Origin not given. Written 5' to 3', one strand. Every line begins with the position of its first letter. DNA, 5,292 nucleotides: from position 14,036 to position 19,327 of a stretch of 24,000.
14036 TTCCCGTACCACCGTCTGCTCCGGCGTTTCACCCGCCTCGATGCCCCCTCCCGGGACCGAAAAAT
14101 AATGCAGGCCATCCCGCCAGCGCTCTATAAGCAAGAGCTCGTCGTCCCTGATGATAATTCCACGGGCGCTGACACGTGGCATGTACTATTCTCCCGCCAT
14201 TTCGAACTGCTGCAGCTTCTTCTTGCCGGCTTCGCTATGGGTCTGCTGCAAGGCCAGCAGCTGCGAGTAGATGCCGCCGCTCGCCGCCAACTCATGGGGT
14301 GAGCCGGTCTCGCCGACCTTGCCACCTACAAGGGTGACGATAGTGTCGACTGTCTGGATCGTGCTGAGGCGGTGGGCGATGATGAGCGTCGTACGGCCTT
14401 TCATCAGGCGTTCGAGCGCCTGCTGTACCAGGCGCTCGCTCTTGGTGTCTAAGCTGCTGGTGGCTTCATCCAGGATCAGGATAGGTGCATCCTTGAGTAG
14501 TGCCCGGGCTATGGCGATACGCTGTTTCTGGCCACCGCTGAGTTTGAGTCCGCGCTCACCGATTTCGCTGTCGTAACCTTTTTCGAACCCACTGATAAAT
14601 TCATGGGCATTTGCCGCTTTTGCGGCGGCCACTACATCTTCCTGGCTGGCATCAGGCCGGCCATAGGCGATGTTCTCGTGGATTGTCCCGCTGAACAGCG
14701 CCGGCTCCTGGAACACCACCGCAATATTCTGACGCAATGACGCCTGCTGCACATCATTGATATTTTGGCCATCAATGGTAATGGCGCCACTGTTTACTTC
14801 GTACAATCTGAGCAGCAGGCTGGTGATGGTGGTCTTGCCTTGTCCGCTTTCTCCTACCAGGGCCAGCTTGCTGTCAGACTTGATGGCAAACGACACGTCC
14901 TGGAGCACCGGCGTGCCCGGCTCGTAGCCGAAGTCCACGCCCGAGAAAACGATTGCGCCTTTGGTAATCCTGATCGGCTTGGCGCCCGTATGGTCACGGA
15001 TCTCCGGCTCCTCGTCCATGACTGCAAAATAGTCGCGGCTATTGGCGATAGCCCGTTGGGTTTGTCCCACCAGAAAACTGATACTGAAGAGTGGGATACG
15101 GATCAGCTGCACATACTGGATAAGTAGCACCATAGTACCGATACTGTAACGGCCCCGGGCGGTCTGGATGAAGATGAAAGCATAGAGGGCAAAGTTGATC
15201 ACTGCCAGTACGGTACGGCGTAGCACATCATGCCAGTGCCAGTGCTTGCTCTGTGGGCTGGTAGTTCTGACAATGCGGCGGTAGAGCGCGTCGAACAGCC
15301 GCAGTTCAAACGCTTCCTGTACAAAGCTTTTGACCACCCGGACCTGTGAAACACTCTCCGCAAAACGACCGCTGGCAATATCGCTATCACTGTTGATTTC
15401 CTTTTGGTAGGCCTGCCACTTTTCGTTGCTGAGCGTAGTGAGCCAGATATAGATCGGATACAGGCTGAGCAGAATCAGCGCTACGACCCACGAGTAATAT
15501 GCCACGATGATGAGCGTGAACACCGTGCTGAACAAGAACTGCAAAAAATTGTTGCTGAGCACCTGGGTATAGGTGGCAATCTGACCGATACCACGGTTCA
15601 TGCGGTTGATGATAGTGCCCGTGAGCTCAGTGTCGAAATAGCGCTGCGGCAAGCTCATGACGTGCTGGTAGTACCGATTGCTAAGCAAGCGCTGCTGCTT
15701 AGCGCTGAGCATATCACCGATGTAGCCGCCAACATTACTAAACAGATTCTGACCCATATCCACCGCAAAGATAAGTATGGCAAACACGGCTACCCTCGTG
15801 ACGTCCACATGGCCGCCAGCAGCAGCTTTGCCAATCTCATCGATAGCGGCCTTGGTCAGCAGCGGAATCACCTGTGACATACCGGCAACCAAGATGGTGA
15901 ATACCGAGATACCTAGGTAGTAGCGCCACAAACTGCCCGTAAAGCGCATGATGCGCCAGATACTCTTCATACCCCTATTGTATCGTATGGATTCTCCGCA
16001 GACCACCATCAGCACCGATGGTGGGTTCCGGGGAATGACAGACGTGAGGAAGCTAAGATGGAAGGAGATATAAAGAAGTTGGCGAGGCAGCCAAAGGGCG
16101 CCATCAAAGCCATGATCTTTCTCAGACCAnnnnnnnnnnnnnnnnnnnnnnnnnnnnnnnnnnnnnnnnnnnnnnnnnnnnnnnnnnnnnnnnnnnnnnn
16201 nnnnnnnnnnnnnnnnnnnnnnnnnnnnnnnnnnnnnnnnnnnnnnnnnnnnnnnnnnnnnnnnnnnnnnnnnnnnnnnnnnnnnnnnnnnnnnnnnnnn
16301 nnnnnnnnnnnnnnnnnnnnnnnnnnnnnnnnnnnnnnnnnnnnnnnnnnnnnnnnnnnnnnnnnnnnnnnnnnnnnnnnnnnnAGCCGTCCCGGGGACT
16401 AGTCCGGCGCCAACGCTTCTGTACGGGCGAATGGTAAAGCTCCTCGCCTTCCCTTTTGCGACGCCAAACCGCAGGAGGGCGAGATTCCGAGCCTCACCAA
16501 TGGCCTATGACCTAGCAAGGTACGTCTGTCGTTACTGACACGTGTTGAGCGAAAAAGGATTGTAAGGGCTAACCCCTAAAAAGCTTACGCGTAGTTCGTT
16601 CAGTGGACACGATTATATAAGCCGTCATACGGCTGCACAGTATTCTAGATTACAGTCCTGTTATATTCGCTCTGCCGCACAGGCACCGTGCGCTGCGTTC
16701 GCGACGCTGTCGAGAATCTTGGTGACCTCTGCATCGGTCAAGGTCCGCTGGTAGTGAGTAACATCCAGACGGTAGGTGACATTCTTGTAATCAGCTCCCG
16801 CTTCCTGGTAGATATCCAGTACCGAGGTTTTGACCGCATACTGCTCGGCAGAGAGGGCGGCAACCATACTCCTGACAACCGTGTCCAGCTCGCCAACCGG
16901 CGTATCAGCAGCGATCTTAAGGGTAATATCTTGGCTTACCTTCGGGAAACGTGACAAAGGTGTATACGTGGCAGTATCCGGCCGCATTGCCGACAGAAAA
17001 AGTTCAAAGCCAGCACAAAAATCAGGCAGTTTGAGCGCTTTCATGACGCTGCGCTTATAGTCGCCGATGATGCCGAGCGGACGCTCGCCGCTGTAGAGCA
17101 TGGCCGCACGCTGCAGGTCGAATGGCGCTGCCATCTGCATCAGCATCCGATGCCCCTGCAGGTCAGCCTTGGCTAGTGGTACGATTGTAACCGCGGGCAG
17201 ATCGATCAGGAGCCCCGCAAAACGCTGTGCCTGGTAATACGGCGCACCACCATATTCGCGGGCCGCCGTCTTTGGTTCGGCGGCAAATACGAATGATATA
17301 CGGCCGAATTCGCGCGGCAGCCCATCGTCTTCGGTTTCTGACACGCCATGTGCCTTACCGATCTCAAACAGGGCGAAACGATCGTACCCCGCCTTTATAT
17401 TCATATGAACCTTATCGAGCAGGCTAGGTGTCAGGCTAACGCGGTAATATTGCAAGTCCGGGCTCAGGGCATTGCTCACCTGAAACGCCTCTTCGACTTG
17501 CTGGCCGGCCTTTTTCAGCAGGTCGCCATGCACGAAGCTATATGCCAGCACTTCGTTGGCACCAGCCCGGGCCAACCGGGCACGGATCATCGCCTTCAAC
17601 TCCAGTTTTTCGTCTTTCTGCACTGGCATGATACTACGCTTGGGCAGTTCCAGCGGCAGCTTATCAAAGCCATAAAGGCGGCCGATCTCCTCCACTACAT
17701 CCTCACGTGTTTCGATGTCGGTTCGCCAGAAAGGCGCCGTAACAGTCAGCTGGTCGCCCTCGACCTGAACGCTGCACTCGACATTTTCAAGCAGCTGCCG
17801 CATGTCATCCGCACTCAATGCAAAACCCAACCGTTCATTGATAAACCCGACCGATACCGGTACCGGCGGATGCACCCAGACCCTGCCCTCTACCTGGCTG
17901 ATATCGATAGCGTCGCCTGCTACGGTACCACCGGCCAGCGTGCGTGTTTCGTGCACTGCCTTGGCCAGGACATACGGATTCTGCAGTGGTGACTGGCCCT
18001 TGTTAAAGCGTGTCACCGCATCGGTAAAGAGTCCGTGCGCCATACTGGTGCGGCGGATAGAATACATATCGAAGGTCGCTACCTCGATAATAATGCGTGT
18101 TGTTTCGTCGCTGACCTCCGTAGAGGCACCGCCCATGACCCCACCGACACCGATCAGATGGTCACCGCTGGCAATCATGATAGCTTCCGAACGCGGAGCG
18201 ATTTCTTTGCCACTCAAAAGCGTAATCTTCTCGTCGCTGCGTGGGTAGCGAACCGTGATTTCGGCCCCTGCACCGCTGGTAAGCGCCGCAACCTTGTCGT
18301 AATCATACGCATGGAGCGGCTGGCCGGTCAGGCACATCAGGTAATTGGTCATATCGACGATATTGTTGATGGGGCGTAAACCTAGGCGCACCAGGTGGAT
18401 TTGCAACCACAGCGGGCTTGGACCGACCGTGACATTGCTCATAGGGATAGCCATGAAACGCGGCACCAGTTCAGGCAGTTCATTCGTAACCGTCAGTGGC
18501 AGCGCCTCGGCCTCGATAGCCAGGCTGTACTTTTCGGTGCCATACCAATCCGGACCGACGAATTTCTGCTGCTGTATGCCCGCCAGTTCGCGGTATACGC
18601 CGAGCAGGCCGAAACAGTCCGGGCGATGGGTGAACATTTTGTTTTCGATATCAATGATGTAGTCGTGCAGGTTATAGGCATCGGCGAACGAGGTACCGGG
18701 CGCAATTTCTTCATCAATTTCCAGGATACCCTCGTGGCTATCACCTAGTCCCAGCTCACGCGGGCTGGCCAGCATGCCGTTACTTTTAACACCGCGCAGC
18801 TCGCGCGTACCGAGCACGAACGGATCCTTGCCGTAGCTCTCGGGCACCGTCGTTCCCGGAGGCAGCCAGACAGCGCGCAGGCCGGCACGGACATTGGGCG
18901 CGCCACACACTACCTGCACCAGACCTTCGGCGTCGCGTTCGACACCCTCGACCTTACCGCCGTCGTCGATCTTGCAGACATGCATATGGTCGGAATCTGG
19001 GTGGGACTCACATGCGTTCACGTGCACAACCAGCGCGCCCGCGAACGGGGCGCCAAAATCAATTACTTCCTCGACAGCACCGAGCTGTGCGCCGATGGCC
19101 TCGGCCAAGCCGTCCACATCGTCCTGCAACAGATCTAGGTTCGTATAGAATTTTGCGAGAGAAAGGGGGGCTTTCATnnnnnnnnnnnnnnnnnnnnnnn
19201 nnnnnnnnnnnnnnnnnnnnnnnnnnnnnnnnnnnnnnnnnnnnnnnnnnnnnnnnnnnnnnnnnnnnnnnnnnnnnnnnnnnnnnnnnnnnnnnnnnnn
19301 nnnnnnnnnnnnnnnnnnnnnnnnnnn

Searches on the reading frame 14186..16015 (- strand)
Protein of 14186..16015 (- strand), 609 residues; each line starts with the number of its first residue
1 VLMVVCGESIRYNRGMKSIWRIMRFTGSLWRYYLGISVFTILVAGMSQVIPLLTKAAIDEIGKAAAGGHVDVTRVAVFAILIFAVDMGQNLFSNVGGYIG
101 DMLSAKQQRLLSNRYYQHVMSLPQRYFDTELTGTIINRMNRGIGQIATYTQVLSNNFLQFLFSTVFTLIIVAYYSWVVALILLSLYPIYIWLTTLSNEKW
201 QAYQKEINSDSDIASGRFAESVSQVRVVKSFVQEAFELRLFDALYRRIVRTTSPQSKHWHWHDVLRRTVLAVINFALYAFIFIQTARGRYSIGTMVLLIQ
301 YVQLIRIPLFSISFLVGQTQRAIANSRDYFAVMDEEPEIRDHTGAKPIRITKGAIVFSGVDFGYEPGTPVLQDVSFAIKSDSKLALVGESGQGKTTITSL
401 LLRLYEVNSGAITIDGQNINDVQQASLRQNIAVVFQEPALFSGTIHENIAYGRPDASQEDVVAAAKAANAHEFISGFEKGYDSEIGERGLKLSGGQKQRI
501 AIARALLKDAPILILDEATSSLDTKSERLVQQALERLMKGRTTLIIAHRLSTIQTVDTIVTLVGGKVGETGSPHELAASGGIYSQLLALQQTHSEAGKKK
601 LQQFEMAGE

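Call 48: search_protein_families(library=pfam, proteins=[window:14186-16015:-], max_evalue=0.001)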
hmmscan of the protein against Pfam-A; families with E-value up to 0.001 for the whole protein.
window:14186-16015:- (609 aa): 4 families
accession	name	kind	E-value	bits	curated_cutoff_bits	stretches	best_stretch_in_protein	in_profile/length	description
PF00005.33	ABC_tran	-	4.1e-34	118.6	25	1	371-520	1-137/137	ABC transporter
PF00664.28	ABC_membrane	-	5.1e-32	112.1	28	1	38-306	6-271/274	ABC transporter transmembrane region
PF02463.25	SMC_N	-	1e-07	32.1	40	1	398-562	97-211/220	RecF/RecN/SMC N terminal domain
PF13401.12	AAA_22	-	1.8e-05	25.5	27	1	383-522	7-96/130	AAA domain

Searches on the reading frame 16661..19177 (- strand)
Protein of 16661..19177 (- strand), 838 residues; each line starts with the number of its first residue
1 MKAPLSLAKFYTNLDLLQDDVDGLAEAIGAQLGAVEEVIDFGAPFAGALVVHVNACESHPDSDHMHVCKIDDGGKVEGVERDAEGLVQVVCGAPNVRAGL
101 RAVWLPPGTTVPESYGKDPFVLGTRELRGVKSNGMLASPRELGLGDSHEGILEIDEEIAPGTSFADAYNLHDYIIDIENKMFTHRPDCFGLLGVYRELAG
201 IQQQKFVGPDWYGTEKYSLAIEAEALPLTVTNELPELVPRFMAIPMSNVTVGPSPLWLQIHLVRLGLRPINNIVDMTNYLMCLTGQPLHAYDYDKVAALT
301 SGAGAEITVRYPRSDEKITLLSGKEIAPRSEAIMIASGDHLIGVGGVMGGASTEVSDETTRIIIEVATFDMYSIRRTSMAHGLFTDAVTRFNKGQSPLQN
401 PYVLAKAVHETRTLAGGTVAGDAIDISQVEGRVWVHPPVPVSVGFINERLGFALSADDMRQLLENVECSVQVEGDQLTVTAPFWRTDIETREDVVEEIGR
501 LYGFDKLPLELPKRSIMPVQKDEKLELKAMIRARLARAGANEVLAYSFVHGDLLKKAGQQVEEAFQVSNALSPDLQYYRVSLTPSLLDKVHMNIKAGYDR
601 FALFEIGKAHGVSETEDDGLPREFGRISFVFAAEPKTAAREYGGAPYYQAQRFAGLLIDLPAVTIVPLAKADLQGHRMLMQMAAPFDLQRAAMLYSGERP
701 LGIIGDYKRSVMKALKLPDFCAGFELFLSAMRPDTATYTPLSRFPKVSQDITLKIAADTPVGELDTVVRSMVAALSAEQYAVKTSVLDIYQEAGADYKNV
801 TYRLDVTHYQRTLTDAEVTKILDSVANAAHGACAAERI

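Call 48: search_protein_families(library=pfam, proteins=[window:16661-19177:-], max_evalue=0.001)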
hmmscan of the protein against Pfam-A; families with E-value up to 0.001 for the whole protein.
window:16661-19177:- (838 aa): 5 families
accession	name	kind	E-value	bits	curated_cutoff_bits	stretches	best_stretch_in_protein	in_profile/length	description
PF03483.22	B3_4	-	1.1e-47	162.3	29.3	1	238-414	2-172/174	B3/4 domain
PF17759.6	tRNA_synthFbeta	-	6.7e-26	91.5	22.4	1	508-727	2-213/214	Phenylalanyl tRNA synthetase beta chain CLM domain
PF03484.21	B5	-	2.6e-19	69.6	28.6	1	440-504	2-67/67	tRNA synthetase B5 domain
PF03147.19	FDX-ACB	-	2.6e-12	47.5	31.1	1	742-835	1-91/94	Ferredoxin-fold anticodon binding domain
PF01588.26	tRNA_bind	-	3e-12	46.9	27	1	50-162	3-95/96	Putative tRNA binding domain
